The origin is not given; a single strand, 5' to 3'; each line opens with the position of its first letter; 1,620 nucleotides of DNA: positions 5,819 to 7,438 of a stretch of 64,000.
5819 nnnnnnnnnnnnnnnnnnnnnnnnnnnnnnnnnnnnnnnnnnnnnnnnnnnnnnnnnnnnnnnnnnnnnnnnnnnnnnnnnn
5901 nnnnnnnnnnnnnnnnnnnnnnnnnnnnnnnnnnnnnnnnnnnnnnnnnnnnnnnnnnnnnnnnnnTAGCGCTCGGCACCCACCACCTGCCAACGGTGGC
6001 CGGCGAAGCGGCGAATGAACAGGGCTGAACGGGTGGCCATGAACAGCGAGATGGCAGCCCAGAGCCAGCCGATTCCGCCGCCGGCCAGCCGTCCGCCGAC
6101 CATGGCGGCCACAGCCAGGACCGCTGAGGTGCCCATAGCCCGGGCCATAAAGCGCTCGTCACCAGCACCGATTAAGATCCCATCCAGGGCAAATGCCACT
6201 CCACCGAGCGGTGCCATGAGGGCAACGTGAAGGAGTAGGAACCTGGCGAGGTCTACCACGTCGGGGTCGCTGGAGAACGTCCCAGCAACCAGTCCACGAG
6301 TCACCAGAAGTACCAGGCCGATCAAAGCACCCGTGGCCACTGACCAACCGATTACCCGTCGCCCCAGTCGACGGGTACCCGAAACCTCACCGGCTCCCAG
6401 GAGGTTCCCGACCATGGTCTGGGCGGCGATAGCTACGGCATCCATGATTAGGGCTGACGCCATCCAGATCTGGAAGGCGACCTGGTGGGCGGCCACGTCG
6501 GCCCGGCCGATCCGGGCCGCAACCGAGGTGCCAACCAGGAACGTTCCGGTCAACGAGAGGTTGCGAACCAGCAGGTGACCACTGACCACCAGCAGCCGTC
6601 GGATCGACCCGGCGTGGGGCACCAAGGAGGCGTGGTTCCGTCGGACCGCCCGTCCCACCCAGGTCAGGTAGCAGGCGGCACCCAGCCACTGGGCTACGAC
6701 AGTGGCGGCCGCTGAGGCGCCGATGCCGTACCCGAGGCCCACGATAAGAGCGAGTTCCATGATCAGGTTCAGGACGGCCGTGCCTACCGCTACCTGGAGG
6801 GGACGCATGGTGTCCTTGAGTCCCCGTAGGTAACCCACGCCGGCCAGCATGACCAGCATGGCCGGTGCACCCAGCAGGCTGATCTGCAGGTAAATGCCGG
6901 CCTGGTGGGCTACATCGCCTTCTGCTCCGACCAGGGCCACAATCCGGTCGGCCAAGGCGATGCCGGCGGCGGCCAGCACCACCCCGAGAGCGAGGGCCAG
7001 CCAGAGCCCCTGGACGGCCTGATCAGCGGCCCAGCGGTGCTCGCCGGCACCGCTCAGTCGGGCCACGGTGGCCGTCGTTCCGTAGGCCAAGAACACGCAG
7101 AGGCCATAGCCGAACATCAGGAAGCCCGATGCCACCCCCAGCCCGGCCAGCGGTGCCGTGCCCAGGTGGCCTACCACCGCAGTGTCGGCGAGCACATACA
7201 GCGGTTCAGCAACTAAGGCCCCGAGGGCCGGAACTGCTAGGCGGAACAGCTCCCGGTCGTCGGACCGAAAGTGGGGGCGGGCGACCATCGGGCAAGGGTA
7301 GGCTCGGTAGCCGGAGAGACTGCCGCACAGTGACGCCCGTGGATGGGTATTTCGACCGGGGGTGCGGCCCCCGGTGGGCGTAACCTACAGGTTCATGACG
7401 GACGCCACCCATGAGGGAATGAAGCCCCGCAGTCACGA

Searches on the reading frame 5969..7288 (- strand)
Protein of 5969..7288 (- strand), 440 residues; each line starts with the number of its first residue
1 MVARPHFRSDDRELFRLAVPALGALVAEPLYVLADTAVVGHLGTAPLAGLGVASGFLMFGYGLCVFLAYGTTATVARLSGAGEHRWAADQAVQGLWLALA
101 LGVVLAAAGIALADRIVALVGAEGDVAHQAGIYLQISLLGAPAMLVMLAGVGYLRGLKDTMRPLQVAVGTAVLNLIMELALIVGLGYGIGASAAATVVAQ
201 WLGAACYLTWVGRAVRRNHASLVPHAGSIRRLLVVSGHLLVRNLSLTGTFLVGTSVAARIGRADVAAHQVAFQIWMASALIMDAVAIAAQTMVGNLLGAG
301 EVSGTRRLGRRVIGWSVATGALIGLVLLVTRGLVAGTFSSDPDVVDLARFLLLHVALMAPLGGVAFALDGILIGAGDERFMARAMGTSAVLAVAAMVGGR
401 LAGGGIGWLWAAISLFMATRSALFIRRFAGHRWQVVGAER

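Call 17: search_protein_families(library=pfam, proteins=[window:5969-7288:-], max_evalue=0.00001)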
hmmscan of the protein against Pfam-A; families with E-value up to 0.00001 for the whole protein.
window:5969-7288:- (440 aa): 1 family
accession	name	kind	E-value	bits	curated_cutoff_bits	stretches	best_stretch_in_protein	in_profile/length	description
PF01554.23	MatE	-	4.3e-49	166.8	24.9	2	20-177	1-158/161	MatE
